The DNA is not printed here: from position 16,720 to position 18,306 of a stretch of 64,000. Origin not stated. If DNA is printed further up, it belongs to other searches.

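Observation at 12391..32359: SusC/SusD importer embedded in a locus of exported D-stereospecific peptidase-type enzymes: candidate utilisation locus for D-amino-acid peptides or peptidoglycan stem peptides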

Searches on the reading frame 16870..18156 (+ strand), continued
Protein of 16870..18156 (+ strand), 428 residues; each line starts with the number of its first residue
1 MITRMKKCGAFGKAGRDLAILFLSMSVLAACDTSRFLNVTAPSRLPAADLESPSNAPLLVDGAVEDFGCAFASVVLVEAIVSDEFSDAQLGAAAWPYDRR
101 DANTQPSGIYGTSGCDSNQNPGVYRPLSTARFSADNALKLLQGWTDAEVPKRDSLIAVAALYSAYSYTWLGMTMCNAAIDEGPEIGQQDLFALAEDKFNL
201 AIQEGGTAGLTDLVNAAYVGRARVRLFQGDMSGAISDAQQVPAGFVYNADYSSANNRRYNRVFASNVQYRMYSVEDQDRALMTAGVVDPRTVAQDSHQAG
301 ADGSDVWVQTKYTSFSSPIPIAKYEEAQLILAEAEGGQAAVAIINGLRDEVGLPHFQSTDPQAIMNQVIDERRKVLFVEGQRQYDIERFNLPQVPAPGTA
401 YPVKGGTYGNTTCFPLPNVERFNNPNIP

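Call 36: search_protein_families(library=pfam, proteins=[L055:14843-17971:+, L069:1806-3161:-, L063:3750-5246:-, L055:5546-6610:-, L044:15758-18226:-, L077:10192-11610:+, L058:17226-18050:+, L077:12494-14581:+, L074:14595-15971:-, L069:3-1778:-], max_evalue=0.0001)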
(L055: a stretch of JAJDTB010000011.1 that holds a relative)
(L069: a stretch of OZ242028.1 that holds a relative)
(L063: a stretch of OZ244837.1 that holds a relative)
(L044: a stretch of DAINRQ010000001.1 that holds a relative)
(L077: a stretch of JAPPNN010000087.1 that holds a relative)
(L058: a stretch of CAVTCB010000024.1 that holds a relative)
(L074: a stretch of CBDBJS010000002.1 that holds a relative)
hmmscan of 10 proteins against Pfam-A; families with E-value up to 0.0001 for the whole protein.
L055:14843-17971:+ (1042 aa): 4 families
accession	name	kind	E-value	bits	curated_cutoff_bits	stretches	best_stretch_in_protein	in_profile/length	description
PF02913.24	FAD-oxidase_C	-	2.2e-49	168.8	21.2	1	296-546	2-248/248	FAD linked oxidases, C-terminal domain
PF01565.28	FAD_binding_4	-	1.2e-39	135.7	26.4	1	81-218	1-138/139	FAD binding domain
PF13183.11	Fer4_8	-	1.6e-09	38.6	27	1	604-681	2-68/68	4Fe-4S dicluster domain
PF13534.11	Fer4_17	-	2.3e-07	31.7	22.2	1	606-682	1-61/61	4Fe-4S dicluster domain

L069:1806-3161:- (451 aa): 1 family
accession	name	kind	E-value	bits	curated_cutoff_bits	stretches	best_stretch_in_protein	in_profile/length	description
PF02515.22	CoA_transf_3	-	1.7e-124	416.1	23.3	1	59-426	1-366/366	CoA-transferase family III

L063:3750-5246:- (498 aa): 1 family
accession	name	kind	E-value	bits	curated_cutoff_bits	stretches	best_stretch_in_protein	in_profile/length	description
PF06808.19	DctM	-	2.2e-113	379.7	23.8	1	79-487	2-412/413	Tripartite ATP-independent periplasmic transporter, DctM component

L055:5546-6610:- (354 aa): 1 family
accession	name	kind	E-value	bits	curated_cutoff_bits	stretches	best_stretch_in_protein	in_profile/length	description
PF03480.18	DctP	-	6.1e-79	265.7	23.4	1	57-334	1-283/286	Bacterial extracellular solute-binding protein, family 7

L044:15758-18226:- (822 aa): 2 families
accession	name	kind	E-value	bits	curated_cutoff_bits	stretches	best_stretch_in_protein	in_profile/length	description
PF12704.14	MacB_PCD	-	2e-37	129.9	27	2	24-245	2-204/207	MacB-like periplasmic core domain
PF02687.27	FtsX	-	2.3e-25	89.4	25.5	2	702-815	2-120/120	FtsX-like permease C-terminal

L077:10192-11610:+ (472 aa): 2 families
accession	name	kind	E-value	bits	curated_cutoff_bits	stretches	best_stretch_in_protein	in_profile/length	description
PF01979.26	Amidohydro_1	-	6.2e-37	128.1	25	1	138-467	1-344/345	Amidohydrolase family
PF07969.17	Amidohydro_3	-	4.1e-09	36.9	29.7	0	252-449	247-449/472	Amidohydrolase family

L058:17226-18050:+ (274 aa): 4 families
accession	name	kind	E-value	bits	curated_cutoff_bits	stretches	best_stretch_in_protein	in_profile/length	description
PF13561.12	adh_short_C2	-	1.3e-48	166.1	27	1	47-269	8-234/236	Enoyl-(Acyl carrier protein) reductase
PF00106.31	adh_short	-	2.2e-44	151.7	26.6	1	36-218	1-183/195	short chain dehydrogenase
PF08659.16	KR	-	2.2e-10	41.2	22.6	1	38-155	3-123/180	KR domain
PF23441.1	SDR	-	3.2e-05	23.9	27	0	131-272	109-257/258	SDR-like rossmann domain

L077:12494-14581:+ (696 aa): 1 family
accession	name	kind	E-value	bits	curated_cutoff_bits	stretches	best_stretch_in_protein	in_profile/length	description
PF14312.12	FG-GAP_2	-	1.9e-15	57.2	23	1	83-126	1-49/49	FG-GAP repeat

L074:14595-15971:- (458 aa): 2 families
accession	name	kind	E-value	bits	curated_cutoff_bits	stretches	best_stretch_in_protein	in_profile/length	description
PF02720.22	DUF222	-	2.9e-25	89.7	24.4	1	18-300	10-306/306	Domain of unknown function (DUF222)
PF01844.29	HNH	-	1.5e-06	28.7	21.4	1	303-344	4-45/47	HNH endonuclease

L069:3-1778:- (592 aa): 3 families
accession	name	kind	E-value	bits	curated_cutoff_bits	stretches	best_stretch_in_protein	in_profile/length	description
PF02129.25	Peptidase_S15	-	1.8e-55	188.9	23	1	84-348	1-261/262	X-Pro dipeptidyl-peptidase (S15 family)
PF08530.16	PepX_C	-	1.2e-39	136.9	22.5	1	384-592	1-182/217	X-Pro dipeptidyl-peptidase C-terminal non-catalytic domain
PF00326.27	Peptidase_S9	-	1.2e-05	25.3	22.6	0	118-203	6-97/213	Prolyl oligopeptidase family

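Call 37: search_protein_families(library=pfam, proteins=[L051:8987-11407:-, L028:4167-5198:+, L022:1989-3551:-, L019:3-995:+, L026:11685-12443:+, L037:2736-4550:-, L046:2793-4586:-, L038:14590-15912:+, L075:20461-21228:-, L063:11213-13840:-], max_evalue=0.0001)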
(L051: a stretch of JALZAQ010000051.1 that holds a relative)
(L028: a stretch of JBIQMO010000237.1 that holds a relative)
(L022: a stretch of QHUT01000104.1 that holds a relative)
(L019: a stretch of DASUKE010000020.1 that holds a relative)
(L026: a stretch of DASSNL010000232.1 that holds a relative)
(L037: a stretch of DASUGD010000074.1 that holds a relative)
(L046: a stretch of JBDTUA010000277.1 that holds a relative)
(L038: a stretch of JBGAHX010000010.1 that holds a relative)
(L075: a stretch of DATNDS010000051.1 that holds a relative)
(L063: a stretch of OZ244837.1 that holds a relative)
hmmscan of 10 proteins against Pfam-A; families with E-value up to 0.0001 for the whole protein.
L051:8987-11407:- (806 aa): 2 families
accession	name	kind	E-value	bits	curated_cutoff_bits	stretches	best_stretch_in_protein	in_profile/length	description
PF19313.5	DUF5916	-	6.8e-13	48.7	22.6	1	288-368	27-94/572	Domain of unknown function (DUF5916)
PF06452.16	CBM9_1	-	1.7e-05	25.3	23.4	1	52-207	1-147/185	Carbohydrate family 9 binding domain-like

L028:4167-5198:+ (343 aa): 1 family
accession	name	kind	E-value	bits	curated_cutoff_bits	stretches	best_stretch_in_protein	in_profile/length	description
PF03239.20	FTR1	-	6.7e-13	49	25.3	1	3-169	97-226/284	Iron permease FTR1 family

L022:1989-3551:- (520 aa): 2 families
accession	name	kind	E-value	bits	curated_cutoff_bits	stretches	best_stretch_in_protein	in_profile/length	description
PF01546.33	Peptidase_M20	-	1.8e-32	113.4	24.6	1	205-513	1-204/206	Peptidase family M20/M25/M40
PF07687.19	M20_dimer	-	4.1e-11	43.2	21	1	315-410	8-103/107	Peptidase dimerisation domain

L019:3-995:+ (330 aa): 1 family
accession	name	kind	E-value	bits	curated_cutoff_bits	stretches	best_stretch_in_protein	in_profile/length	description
PF00535.33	Glycos_transf_2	-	1.7e-13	51.3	23.3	1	48-196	10-162/168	Glycosyl transferase family 2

L026:11685-12443:+ (252 aa): 0 families

L037:2736-4550:- (604 aa): 6 families
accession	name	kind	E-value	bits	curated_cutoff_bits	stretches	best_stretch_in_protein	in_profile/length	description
PF13185.12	GAF_2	-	9.6e-35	120.2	28.6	2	230-367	2-136/136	GAF domain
PF01590.32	GAF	-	1.2e-29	104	22.4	2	231-366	1-133/133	GAF domain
PF02518.31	HATPase_c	-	1.5e-19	70.9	26.4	1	506-603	3-110/111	Histidine kinase-, DNA gyrase B-, and HSP90-like ATPase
PF13492.12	GAF_3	-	2.7e-18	67.1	27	2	231-368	1-129/129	GAF domain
PF07730.19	HisKA_3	-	2e-17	64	24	1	383-448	1-66/68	Histidine kinase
PF13581.12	HATPase_c_2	-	1.7e-05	25.3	27.4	1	503-575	26-107/127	Histidine kinase-like ATPase domain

L046:2793-4586:- (597 aa): 1 family
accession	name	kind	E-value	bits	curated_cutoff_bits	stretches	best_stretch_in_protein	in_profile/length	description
PF03600.22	CitMHS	-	1.2e-66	225.5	31.9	2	126-507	1-336/336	Citrate transporter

L038:14590-15912:+ (440 aa): 1 family
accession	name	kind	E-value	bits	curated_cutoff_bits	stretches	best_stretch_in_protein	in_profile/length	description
PF11138.13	DUF2911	-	3.1e-41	141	27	1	296-436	3-144/145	Protein of unknown function (DUF2911)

L075:20461-21228:- (255 aa): 1 family
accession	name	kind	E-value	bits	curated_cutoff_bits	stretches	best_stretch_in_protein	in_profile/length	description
PF01427.22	Peptidase_M15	-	2.1e-33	116.3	27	1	73-239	5-186/199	D-ala-D-ala dipeptidase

L063:11213-13840:- (875 aa): 5 families
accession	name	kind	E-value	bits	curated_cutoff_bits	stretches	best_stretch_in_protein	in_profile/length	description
PF00593.30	TonB_dep_Rec_b-barrel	-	1.6e-40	140.8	27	1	454-847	60-436/436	TonB dependent receptor-like, beta-barrel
PF07715.20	Plug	-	7.9e-24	84.7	23.9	1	287-390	3-107/107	TonB-dependent Receptor Plug Domain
PF13715.12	CarbopepD_reg_2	-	8.8e-06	26.1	32.2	1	195-277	2-88/88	CarboxypepD_reg-like domain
PF14905.12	OMP_b-brl_3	-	5.5e-05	22.8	27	0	622-851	157-377/408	Outer membrane protein beta-barrel family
PF13620.12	CarboxypepD_reg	-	8.8e-05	23.2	32.3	0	195-251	3-64/82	Carboxypeptidase regulatory-like domain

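Call 38: search_solved_structures(query=A1, max_evalue=1)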
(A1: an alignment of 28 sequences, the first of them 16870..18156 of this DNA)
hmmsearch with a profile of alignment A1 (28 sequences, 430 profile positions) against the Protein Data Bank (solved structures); distinct sequences matched with E-value up to 1: 23.
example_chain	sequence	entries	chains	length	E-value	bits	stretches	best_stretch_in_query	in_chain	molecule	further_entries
3jq1_A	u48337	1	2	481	1.5e-08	37.1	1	323-393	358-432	SusD superfamily protein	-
5cjz_A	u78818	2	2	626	4.7e-07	32.2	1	316-391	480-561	SusD homolog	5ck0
5ck1_A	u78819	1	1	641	4.9e-07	32.1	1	316-391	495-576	SusD homolog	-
3qnk_A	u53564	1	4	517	5.9e-07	31.8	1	316-393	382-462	Putative lipoprotein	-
3snx_A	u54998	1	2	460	8.5e-07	31.3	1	314-390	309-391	PUTATIVE SUSD-LIKE CARBOHYDRATE BINDING PROTEIN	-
3kez_A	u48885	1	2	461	2.2e-06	30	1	315-392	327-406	Putative sugar binding protein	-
3ck7_A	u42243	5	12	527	1.7e-05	27.1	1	280-409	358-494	SusD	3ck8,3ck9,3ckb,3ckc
3hdx_A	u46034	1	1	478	1.7e-05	27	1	312-390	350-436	SusD superfamily protein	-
9sjj_A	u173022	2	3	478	6.3e-05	25.2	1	314-392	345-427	SusD homolog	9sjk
9sje_B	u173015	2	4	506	6.6e-05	25.1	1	314-392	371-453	SusD homolog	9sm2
3lew_A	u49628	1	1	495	8.2e-05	24.8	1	251-391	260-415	SusD-like carbohydrate binding protein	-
3otn_A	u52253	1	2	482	0.00025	23.2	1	322-429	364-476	SusD superfamily protein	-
3jys_A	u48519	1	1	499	0.00028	23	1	320-408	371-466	SusD superfamily protein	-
3i4g_A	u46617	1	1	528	0.0005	22.2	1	305-414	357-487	SusD-like carbohydrate binding protein BF1063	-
7nek_A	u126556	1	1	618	0.00085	21.4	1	317-391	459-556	RagB SusD domain containing protein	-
5cx8_A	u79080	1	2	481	0.0062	18.6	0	367-398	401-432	Lipoprotein RagB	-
6sli_A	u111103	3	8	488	0.0065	18.5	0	367-397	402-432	Lipoprotein RagB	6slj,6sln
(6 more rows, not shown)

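Call 70: predict_structure(alignment_id=A1)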
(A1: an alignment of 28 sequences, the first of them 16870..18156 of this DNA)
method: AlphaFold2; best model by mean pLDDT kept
length: 428 residues; sequences in the alignment: 28
mean_pLDDT: 78.8   pTM: 0.83
mean pLDDT of the five models: 78.8, 73.7, 73.5, 73.2, 70.5
residues with pLDDT >= 90: 169; 70-90: 150; 50-70: 51; < 50: 58
segments of 3 or more residues with pLDDT < 50: 1-38, 90-104, 106-108
pLDDT, mean of each block of 10 residues (from residue 1): 24 33 34 45 62 89 88 80 56 42 48 64 84 95 95 97 97 88 91 98 98 98 96 98 93 71 77 72 88 80 73 87 97 97 98 96 95 87 85 77 63 76 77
secondary structure, 60 per line:
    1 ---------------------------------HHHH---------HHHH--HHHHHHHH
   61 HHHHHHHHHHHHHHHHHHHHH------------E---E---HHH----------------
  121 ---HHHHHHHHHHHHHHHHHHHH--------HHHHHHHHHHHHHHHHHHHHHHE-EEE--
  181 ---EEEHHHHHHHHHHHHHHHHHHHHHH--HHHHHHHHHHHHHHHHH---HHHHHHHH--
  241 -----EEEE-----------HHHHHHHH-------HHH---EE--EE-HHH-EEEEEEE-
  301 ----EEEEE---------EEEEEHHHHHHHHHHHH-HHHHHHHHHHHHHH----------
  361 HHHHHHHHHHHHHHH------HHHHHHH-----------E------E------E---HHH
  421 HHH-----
elements in order: H34-37 H47-50 H53-81 H124-143 H152-173 E176-178 E184-186 H187-208 H211-227 H231-238 E246-249 H261-268 E293-299 E305-309 E319-323 H324-335 H337-350 H361-375 H382-388 H418-423

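Call 74: fold_search(model_id=the predicted structure, library=pdb)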
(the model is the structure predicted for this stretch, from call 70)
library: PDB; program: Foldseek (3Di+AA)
matches with E <= 10: 901; with E <= 0.001: 52
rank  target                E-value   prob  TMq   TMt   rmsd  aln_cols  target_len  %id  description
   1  3jq1_A                5.2e-09  1.00  0.58  0.54   8.1       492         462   13  Crystal structure of SusD superfamily protein (YP_001297730.1) from Bacteroides vulgatus ATCC 8482 at 1.55 A resolutio (released 2009-09-22)
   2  3jq1_B                6.5e-09  1.00  0.60  0.56   7.5       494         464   12  Crystal structure of SusD superfamily protein (YP_001297730.1) from Bacteroides vulgatus ATCC 8482 at 1.55 A resolutio (released 2009-09-22)
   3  8aa0_B                3.3e-08  1.00  0.62  0.50   8.2       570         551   14  Levan utilisation machinery (utilisome) with levan fructo-oligosaccharides DP 8-12 (released 2023-06-07)
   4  5t4y_A                4.3e-08  1.00  0.61  0.49   9.5       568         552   13  Crystal structure of BT1762-1763 (released 2016-12-14)
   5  3qnk_A                5.6e-08  1.00  0.56  0.48   9.3       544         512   13  Crystal structure of a SusD-like protein (BF3747) from Bacteroides fragilis NCTC 9343 at 2.70 A resolution (released 2011-03-09)
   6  3qnk_B                8.5e-08  1.00  0.60  0.51   8.6       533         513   14  Crystal structure of a SusD-like protein (BF3747) from Bacteroides fragilis NCTC 9343 at 2.70 A resolution (released 2011-03-09)
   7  3qnk_C                8.5e-08  1.00  0.56  0.48   9.3       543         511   13  Crystal structure of a SusD-like protein (BF3747) from Bacteroides fragilis NCTC 9343 at 2.70 A resolution (released 2011-03-09)
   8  3jys                  9.4e-08  1.00  0.57  0.52   7.4       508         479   13  Crystal structure of SusD superfamily protein (YP_001298690.1) from Bacteroides vulgatus ATCC 8482 at 2.00 A resolution (released 2009-10-06)
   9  6z8i_A                1.2e-07  1.00  0.60  0.48   8.6       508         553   14  Fructo-oligosaccharide transporter BT 1762-63 (released 2020-11-18)
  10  3otn_A                1.6e-07  1.00  0.61  0.56   7.1       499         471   13  Crystal structure of a SusD superfamily protein (BDI_3964) from Parabacteroides distasonis ATCC 8503 at 1.95 A resolut (released 2010-11-03)
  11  6zlu_A                1.8e-07  1.00  0.59  0.47   9.8       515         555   13  Closed-closed state of the Bt1762-Bt1763 levan transport system (released 2020-11-11)
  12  3qnk_D                2.0e-07  1.00  0.60  0.51   8.8       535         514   12  Crystal structure of a SusD-like protein (BF3747) from Bacteroides fragilis NCTC 9343 at 2.70 A resolution (released 2011-03-09)
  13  3lew                  2.1e-07  1.00  0.58  0.53   7.1       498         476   15  Crystal structure of SusD-like carbohydrate binding protein (YP_001298396.1) from Bacteroides vulgatus ATCC 8482 at 1.70 (released 2010-02-09)
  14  3ckc_B                2.8e-07  1.00  0.57  0.49   7.7       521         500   16  B. thetaiotaomicron SusD (released 2008-04-01)
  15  3i4g                  3.7e-07  1.00  0.55  0.47   8.5       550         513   14  CRYSTAL STRUCTURE OF A SUSD-LIKE CARBOHYDRATE BINDING PROTEIN (BF0978) FROM BACTEROIDES FRAGILIS NCTC 9343 AT 1.35 A RES (released 2009-07-21)
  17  6sli_A                4.1e-07  1.00  0.56  0.51  10.2       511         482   12  Structure of the RagAB peptide transporter (released 2020-05-20)
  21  5cx8_A                5.6e-07  1.00  0.53  0.49  10.2       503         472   13  Structure of RagB, a major immunodominant virulence factor of Porphyromonas gingivalis. (released 2015-10-21)
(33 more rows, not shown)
